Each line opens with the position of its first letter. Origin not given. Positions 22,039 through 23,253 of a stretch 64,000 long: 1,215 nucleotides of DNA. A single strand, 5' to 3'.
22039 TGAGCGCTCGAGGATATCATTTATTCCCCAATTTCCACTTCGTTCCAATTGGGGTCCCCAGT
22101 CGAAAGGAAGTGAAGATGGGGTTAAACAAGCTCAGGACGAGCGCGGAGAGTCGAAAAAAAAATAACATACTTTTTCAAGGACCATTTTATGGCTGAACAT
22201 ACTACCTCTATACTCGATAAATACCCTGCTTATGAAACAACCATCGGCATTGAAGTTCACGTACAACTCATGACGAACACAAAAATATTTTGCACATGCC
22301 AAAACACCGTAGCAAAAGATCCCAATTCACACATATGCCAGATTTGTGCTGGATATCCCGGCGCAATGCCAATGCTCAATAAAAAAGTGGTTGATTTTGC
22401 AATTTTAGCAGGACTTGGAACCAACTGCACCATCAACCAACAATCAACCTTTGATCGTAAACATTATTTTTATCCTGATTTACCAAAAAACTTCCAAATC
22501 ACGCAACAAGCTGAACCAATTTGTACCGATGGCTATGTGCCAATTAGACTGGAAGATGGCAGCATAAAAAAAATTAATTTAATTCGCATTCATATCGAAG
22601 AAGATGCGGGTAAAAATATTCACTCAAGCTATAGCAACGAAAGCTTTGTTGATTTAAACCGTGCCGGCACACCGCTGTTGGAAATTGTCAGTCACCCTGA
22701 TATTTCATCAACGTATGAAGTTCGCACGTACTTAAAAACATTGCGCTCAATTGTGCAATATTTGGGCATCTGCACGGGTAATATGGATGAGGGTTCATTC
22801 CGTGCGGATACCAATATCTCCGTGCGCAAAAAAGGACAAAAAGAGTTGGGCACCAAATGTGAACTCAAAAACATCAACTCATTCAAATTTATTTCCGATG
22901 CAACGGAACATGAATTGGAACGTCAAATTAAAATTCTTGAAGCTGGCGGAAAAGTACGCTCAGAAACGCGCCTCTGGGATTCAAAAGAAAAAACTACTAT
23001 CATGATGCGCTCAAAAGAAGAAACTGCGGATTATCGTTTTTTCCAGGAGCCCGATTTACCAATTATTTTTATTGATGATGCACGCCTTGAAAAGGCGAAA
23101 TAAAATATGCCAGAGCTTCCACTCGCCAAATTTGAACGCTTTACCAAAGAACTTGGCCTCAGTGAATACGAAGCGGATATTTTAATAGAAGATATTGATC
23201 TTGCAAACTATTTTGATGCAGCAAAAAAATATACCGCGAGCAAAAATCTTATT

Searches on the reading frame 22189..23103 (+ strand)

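Call 43: search_protein_families(library=pfam, proteins=[window:22189-23103:+], max_evalue=0.01)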
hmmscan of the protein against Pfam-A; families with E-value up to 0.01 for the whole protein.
window:22189-23103:+ (304 aa): 1 family
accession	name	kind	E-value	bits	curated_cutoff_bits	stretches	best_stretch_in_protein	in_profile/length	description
PF02934.20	GatB_N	-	5.7e-117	390.2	23.4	1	18-300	2-276/277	GatB/GatE catalytic domain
